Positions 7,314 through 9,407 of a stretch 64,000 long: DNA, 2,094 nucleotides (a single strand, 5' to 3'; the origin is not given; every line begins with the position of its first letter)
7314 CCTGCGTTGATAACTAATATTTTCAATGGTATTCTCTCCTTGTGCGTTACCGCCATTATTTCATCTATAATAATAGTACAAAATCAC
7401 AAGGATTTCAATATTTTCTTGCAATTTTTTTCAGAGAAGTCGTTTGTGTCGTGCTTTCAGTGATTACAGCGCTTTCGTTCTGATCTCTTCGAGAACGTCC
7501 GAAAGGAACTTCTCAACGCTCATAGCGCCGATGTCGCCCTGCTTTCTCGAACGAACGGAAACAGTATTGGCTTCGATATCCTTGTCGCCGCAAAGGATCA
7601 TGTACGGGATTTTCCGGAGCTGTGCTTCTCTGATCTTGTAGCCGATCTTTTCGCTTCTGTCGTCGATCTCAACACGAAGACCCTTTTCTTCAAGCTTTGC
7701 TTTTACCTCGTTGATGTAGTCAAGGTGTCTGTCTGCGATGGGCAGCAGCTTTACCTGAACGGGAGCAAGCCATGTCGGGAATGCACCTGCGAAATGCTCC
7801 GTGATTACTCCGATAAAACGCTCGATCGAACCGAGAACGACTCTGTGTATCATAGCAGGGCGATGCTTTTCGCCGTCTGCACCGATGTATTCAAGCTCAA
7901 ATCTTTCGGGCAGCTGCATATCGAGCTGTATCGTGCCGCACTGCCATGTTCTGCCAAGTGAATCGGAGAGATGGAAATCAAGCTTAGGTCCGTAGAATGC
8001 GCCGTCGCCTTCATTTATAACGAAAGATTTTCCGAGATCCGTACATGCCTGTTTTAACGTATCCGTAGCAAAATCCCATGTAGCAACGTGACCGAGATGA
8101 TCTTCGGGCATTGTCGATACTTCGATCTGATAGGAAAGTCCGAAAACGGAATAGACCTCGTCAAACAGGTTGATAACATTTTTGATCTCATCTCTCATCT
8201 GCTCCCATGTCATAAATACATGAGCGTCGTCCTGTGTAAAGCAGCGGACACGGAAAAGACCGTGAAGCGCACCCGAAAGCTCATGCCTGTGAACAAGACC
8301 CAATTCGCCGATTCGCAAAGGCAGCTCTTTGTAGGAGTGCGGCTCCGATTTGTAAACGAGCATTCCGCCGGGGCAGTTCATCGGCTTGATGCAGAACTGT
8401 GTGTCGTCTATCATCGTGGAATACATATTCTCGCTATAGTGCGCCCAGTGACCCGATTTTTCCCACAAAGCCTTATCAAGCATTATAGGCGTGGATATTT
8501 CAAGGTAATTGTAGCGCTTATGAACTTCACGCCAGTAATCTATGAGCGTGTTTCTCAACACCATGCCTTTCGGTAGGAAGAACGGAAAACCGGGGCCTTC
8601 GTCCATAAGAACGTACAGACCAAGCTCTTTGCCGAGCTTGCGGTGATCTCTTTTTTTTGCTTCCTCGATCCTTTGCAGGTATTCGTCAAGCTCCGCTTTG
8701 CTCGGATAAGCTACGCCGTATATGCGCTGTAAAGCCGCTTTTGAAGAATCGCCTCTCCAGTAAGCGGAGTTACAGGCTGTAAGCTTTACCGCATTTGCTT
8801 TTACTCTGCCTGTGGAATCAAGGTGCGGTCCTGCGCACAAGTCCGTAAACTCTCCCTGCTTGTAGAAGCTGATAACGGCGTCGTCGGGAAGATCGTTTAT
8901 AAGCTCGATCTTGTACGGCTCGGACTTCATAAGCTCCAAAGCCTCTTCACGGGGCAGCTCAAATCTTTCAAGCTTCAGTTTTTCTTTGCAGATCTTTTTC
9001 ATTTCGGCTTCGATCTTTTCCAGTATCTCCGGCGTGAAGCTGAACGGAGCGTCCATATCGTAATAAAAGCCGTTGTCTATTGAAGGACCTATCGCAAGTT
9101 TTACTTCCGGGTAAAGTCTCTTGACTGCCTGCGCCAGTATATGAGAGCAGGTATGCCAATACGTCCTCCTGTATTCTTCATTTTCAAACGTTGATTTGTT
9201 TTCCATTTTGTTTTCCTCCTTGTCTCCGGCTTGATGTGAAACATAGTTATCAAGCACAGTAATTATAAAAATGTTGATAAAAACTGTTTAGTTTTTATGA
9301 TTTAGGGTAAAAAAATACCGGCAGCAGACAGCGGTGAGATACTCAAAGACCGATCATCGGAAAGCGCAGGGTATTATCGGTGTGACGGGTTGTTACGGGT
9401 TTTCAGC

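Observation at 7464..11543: Tandem thrS paralogs: a TGS-less ThrRS directly downstream of a full-length ThrRS, sharing a gene-conversion tract of about 330 bp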

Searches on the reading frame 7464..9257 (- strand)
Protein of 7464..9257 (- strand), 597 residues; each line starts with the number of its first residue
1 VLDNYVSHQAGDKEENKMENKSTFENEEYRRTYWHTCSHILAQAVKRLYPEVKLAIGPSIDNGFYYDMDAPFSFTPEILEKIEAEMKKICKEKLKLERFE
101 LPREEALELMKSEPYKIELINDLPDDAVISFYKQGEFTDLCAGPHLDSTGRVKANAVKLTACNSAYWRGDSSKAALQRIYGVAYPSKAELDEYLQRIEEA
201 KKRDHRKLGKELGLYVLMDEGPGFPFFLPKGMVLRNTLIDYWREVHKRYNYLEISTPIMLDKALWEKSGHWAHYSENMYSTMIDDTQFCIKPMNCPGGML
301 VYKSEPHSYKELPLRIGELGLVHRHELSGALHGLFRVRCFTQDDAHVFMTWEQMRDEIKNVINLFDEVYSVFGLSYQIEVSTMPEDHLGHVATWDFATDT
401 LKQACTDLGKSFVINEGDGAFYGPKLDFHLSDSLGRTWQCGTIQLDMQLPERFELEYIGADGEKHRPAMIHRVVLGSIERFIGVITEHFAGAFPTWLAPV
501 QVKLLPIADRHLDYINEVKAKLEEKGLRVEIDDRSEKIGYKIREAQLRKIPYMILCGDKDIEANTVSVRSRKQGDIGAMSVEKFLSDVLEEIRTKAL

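Call 7: search_protein_families(library=pfam, proteins=[window:7464-9257:-], max_evalue=0.01)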
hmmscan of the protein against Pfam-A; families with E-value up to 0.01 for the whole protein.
window:7464-9257:- (597 aa): 3 families
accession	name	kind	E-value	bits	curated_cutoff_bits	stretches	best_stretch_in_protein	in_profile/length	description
PF00587.30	tRNA-synt_2b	-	1.7e-44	152.5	29.3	1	285-489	8-179/179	tRNA synthetase class II core domain (G, H, P, S and T)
PF03129.25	HGTP_anticodon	-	2.7e-24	85.6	21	1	501-590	1-93/94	Anticodon binding domain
PF07973.19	tRNA_SAD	-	2.6e-11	43.7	24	1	129-180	1-44/44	Threonyl and Alanyl tRNA synthetase second additional domain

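Call 8: search_protein_families(library=ncbifam, proteins=[window:7464-9257:-], max_evalue=0.01)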
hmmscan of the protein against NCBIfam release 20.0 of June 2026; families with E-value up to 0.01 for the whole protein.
window:7464-9257:- (597 aa): 16 families
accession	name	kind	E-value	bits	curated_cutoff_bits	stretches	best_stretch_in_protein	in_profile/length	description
TIGR00418.1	thrS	equivalog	3.8e-214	712.8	383.65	1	34-591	1-564/565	threonine--tRNA ligase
NF003068.0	PRK03991.1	equivalog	9.4e-70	235.6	484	1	195-594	189-594/613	threonine--tRNA ligase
NF006625.0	PRK09194.1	equivalog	3.3e-24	85.7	558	2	478-587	442-557/559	proline--tRNA ligase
NF008979.1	PRK12325.1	exception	1.9e-21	76.5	550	2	478-587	319-435/437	proline--tRNA ligase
TIGR00408.1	proS_fam_I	equivalog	7.5e-21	74.6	437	2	435-592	216-381/475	proline--tRNA ligase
NF011500.0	PRK14938.1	equivalog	2.6e-20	72.8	362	1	491-589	266-364/387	Ser-tRNA(Thr) hydrolase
TIGR00409.1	proS_fam_II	equivalog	8e-19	67.9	306.7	2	493-584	467-561/568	proline--tRNA ligase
NF003211.1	PRK04173.1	equivalog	1.2e-18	67.2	312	3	493-573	358-439/454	glycine--tRNA ligase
TIGR00442.1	hisS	equivalog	3e-17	62.7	286.75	2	223-382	5-161/406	histidine--tRNA ligase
TIGR00389.1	glyS_dimeric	equivalog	3.4e-16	58.9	243.3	2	493-575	465-548/565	glycine--tRNA ligase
NF009085.0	PRK12420.1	equivalog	1.9e-07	30.8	540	1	504-582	343-420/426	histidine--tRNA ligase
NF040865.1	a_tRNA_ed_AlaXM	equivalog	2.4e-07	30.7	300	1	28-154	91-213/234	alanyl-tRNA editing protein AlaXM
TIGR00414.1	serS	equivalog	8e-07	28.4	301.65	1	196-392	133-332/418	serine--tRNA ligase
NF002436.0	PRK01584.1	equivalog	3.6e-06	25.8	529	1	5-164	427-582/595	alanine--tRNA ligase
TIGR02367.1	PylS_Cterm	equivalog_domain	1.8e-05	24.2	178.15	1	248-363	41-155/242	pyrrolysine--tRNA(Pyl) ligase large subunit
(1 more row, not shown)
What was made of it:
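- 7464..9206 (-): thrS-S: ThrRS without TGS (N2 editing, E. coli-like core with TQDDAH, L-type anticodon-binding domain); Shine-Dalgarno AGGAGG at 9215-9220. Pfam and TIGR00418, 713 bits (calls 7, 8).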

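Call 9: search_solved_structures(query=window:7464-9206:-, max_evalue=1e-20, show_alignments=1)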
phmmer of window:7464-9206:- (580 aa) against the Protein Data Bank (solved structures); distinct sequences matched with E-value up to 1e-20: 23.
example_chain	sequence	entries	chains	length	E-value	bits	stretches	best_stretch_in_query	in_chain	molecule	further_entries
1qf6_A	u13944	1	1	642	6.1e-175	586.3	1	7-580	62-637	THREONYL-TRNA SYNTHETASE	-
6vu9_A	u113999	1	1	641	1e-167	562.5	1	8-569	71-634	Threonine--tRNA ligase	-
1nyq_A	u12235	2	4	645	2.2e-166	558.1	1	9-578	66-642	threonyl-tRNA synthetase 1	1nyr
4hwo_A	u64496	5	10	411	1.6e-131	443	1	186-580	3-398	Threonine--tRNA ligase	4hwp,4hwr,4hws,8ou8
4p3o_A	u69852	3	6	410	2.1e-131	442.6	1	186-580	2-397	Threonine--tRNA ligase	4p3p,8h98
1evk_A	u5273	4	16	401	3e-131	442.1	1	186-580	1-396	THREONYL-TRNA SYNTHETASE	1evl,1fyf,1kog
8wij_B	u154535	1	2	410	3.9e-131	441.7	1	186-580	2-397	Threonine--tRNA ligase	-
8h99_A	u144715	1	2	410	7.4e-131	440.8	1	186-580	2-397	Threonine--tRNA ligase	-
6l2p_A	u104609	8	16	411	9.1e-131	440.5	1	186-580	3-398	Threonine--tRNA ligase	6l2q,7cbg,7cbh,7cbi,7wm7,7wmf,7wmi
8wih_A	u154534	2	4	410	1.4e-130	439.9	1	186-580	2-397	Threonine--tRNA ligase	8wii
8wia_A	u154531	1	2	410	1.4e-130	439.9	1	186-580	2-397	Threonine--tRNA ligase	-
8qic_A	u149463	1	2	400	1.5e-130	439.7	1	187-580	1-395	Threonine--tRNA ligase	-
8h9c_A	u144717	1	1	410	3.7e-130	438.5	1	186-580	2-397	Threonine--tRNA ligase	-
8h9a_A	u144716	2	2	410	3.7e-130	438.5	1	186-580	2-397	Threonine--tRNA ligase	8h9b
8wig_A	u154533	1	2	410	9.5e-130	437.1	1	186-580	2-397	Threonine--tRNA ligase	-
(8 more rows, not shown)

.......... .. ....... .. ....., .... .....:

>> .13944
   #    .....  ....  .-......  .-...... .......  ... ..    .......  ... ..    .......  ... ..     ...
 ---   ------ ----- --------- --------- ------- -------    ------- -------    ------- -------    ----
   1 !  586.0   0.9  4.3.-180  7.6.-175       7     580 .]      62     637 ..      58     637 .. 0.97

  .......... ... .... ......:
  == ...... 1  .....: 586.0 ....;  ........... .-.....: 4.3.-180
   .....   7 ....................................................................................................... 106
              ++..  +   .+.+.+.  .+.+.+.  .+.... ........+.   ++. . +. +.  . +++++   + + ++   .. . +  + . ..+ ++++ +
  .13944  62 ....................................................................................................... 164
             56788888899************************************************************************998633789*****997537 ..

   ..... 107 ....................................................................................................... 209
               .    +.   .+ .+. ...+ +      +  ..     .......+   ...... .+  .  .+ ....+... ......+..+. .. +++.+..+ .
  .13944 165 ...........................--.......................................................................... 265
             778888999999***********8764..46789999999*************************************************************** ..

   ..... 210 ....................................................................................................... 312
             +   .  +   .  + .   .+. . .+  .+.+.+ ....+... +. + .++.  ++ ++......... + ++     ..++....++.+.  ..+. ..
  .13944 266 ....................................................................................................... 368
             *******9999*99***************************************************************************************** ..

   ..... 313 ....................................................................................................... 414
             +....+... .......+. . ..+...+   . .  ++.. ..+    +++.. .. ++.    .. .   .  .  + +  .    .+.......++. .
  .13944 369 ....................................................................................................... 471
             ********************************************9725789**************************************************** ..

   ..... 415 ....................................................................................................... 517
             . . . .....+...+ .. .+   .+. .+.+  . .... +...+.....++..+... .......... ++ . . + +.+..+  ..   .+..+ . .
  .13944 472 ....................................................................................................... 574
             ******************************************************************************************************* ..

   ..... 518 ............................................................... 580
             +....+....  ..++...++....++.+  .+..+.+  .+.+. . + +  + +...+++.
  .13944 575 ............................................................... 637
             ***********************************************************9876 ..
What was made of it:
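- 7464..9206 (-): Best solved relative is E. coli 1qf6 (call 9).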

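Call 11: find_homologous_proteins(query=window:7464-9206:-, max_evalue=1e-50)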
Query window:7464-9206:- (580 aa): 8000 proteins with E <= 1e-50 among 8000 candidates; the best 120 are listed.
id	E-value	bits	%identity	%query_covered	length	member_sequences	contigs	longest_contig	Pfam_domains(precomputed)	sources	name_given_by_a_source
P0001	0.0e+0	1355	100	100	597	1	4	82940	PF03129.26,PF00587.31,PF07973.20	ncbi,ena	-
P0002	0.0e+0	1262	92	100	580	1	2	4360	PF03129.26,PF00587.31,PF07973.20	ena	-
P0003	0.0e+0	1260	-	-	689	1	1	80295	PF03129.26,PF00587.31,PF07973.20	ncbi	-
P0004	0.0e+0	1237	-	-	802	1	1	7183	PF03129.26,PF02824.28,PF00587.31,PF07973.20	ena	-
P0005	0.0e+0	1191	85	100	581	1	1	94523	PF03129.26,PF00587.31,PF07973.20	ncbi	-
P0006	0.0e+0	1183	85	100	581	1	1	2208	PF03129.26,PF00587.31,PF07973.20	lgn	-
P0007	0.0e+0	1172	-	-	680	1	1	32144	PF03129.26,PF00587.31,PF07973.20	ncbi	-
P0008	0.0e+0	1151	82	100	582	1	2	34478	PF03129.26,PF00587.31,PF07973.20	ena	-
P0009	0.0e+0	1141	81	100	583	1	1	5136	PF03129.26,PF00587.31,PF07973.20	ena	-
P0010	0.0e+0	1134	80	100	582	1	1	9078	PF03129.26,PF00587.31,PF07973.20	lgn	-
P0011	0.0e+0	1133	80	99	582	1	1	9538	PF03129.26,PF00587.31,PF07973.20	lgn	-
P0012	0.0e+0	1132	80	99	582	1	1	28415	PF03129.26,PF00587.31,PF07973.20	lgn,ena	-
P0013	0.0e+0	1132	80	100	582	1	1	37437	PF03129.26,PF00587.31,PF07973.20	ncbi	ncbi:MAG: threonine--tRNA ligase [Candidatus Onthomonas sp.]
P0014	0.0e+0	1132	80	99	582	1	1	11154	PF03129.26,PF00587.31,PF07973.20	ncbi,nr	ncbi:MAG: threonine--tRNA ligase [Eubacteriales bacterium]|nr:threonine--tRNA ligase [Eubacteriales 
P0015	0.0e+0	1132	80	99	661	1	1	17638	PF03129.26,PF00587.31,PF07973.20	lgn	-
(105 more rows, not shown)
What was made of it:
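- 7464..9206 (-): Orthologues of 580-584 aa are widespread (call 11).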

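Call 13: find_related_loci(query=window:7464-9206:-, collection=genome_contigs, flank=7000)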
Query window:7464-9206:- (580 aa) in genome_contigs; peptide patterns used: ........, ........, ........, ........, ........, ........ (x = any residue, [..] = any of these).
600 stretches matched a pattern (row limit reached: there are more); 599 encode a relative of the query (tblastn E <= 1e-3); the best 80 are kept; 80 distinct loci.
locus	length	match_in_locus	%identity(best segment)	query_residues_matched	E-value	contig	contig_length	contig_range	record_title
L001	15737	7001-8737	79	2-580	0e+0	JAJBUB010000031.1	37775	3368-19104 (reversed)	MAG: Clostridiales bacterium isolate U_126912 U_126912=NODE_106_length_37775_cov_7.243955, whole genome shotgun sequence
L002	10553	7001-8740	77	2-579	0e+0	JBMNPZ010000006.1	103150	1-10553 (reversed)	MAG: Candidatus Limivicinus sp. isolate SBF912SR4HQ0021 scaffold_367_c1, whole genome shotgun sequence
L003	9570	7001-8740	77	2-579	0e+0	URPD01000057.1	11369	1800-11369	uncultured Clostridiales bacterium isolate UMGS1216 genome assembly, contig: NODE_4473_length_11369_cov_20.911437, whole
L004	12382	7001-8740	77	2-579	0e+0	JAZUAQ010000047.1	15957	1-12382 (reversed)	MAG: Oscillospiraceae bacterium isolate T1900045319_YK20190008.MAGScoT_cleanbin_000037 SGB_6340_k141_871260, whole genom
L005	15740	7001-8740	77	2-579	0e+0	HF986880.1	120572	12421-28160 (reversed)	Firmicutes bacterium CAG:555 genomic scaffold, scf21, whole genome shotgun sequence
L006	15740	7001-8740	76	2-579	0e+0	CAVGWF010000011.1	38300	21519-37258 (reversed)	Escherichia coli isolate H07611-L1_cleanbin_000006 genome assembly, contig: Spades_H07611-L1_contig_278, whole genome sh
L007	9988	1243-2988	76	1-580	0e+0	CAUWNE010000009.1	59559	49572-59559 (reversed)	MAG: uncultured Dysosmobacter sp. isolate SRS10476986__bin22 genome assembly, contig: SRS10476986_NODE_419_length_59559_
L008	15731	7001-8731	77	2-576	0e+0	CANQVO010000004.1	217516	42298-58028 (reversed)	MAG: uncultured Oscillospiraceae bacterium isolate Lapin-033__bin1 genome assembly, contig: Lapin-033__NODE_18_length_21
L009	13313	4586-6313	77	6-579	0e+0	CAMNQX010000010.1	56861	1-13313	MAG: uncultured Clostridia bacterium isolate SRR19792994_bin.2_metawrap_v1.3_MAG genome assembly, contig: ERZ12290372_10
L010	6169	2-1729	77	6-579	0e+0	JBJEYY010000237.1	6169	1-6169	MAG: Faecousia sp. isolate FUKU07_bin.022 NODE_5383_length_6169_cov_19.545960, whole genome shotgun sequence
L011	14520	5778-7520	75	2-580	0e+0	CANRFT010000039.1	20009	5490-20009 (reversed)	MAG: uncultured Oscillospiraceae bacterium isolate Lapin-023__bin23 genome assembly, contig: Lapin-023__NODE_3580_length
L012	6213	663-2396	76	2-577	0e+0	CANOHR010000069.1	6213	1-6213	MAG TPA_asm: uncultured Pseudoflavonifractor sp. isolate SRR13921777_bin.6_metawrap_v1.3_MAG genome assembly, contig: NO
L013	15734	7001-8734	74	2-579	0e+0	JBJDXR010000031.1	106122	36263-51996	MAG: Oscillospiraceae bacterium isolate LOHA20_bin.045 NODE_42_length_106122_cov_9.021873, whole genome shotgun sequence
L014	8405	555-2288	74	2-579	0e+0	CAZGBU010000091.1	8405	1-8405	MAG TPA_asm: uncultured Oscillospiraceae bacterium isolate SRP141132_co2_44 genome assembly, contig: NODE_7795_length_84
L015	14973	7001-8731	75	2-579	0e+0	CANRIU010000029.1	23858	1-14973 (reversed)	MAG: uncultured Oscillospiraceae bacterium isolate Lapin-024__bin71 genome assembly, contig: Lapin-024__NODE_2725_length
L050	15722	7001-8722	68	6-578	0e+0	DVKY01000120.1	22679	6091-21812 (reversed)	MAG TPA_asm: Candidatus Fimivicinus intestinavium isolate 2526 ChiHile24__C224360_L22679_SRR6323426, whole genome shotgu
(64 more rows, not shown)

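Call 15: find_encoding_contigs(protein=P0001, flank=6000, max_places=4)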
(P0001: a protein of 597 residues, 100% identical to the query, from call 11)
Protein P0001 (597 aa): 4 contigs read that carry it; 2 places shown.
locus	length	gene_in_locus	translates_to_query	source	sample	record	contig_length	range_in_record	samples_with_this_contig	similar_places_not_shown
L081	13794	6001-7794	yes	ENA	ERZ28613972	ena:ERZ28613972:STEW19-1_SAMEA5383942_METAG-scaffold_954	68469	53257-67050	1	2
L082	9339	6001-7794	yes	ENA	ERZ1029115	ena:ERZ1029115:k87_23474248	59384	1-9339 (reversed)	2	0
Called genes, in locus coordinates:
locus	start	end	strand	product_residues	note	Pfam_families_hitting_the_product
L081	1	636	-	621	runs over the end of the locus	PF00149:Metallophos, PF02872:5_nucleotid_C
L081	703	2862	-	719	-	PF13855:LRR_8 (faint), PF13306:LRR_5, PF00404:Dockerin_1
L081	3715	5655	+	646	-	PF02824:TGS, PF07973:tRNA_SAD, PF00587:tRNA-synt_2b, PF03129:HGTP_anticodon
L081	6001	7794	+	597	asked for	PF07973:tRNA_SAD, PF00587:tRNA-synt_2b, PF03129:HGTP_anticodon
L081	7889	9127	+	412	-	PF00871:Acetate_kinase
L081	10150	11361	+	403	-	PF00038:Filament (weak), PF25984:BSH_YknX, PF25990:Beta-barrel_YknX (weak)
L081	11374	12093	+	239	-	PF02463:SMC_N (faint), PF00005:ABC_tran, PF13304:AAA_21 (faint)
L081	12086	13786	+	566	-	PF25990:Beta-barrel_YknX (weak)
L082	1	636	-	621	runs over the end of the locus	PF00149:Metallophos, PF02872:5_nucleotid_C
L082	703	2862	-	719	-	PF13855:LRR_8 (faint), PF13306:LRR_5, PF00404:Dockerin_1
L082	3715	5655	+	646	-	PF02824:TGS, PF07973:tRNA_SAD, PF00587:tRNA-synt_2b, PF03129:HGTP_anticodon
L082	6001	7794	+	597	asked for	PF07973:tRNA_SAD, PF00587:tRNA-synt_2b, PF03129:HGTP_anticodon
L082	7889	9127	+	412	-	PF00871:Acetate_kinase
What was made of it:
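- On Self-resistance ThrRS (ObaO type): The neighbours are acetate kinase, an efflux/ABC system, an LRR-dockerin protein and a 5'-nucleotidase (call 15).
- No Pfam family typical of natural-product biosynthesis was reported among the neighbours (call 15).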

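Call 16: find_encoding_contigs(protein=P0003, flank=6000, max_places=3)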
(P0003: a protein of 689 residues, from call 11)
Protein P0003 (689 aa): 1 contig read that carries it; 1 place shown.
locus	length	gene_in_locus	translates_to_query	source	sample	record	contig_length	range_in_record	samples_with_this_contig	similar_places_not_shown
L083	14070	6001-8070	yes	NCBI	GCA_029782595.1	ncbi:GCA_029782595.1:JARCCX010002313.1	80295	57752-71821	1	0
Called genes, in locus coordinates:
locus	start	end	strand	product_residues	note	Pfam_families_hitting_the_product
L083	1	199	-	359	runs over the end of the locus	PF00196:GerE (weak), PF01047:MarR (weak), PF08279:HTH_11 (weak), PF12802:MarR_2 (weak), PF13412:HTH_24, PF13545:HTH_Crp_2 (faint), PF00294:PfkB, PF08543:Phos_pyr_kin (weak)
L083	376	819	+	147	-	PF04397:LytTR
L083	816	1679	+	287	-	-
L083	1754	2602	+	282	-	-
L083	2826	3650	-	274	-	PF05857:TraX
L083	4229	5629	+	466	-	PF01336:tRNA_anti-codon, PF00152:tRNA-synt_2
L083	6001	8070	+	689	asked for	PF07973:tRNA_SAD, PF00587:tRNA-synt_2b, PF03129:HGTP_anticodon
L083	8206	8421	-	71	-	-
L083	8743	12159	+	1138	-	PF00289:Biotin_carb_N, PF02786:CPSase_L_D2, PF07478:Dala_Dala_lig_C, PF02785:Biotin_carb_C, PF00682:HMGL-like, PF02436:PYC_OADA, PF00364:Biotin_lipoyl, PF25917:BSH_RND, +5 more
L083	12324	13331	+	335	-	PF12974:Phosphonate-bd (weak), PF16868:NMT1_3, PF09084:NMT1 (weak)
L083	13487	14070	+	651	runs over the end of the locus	PF06808:DctM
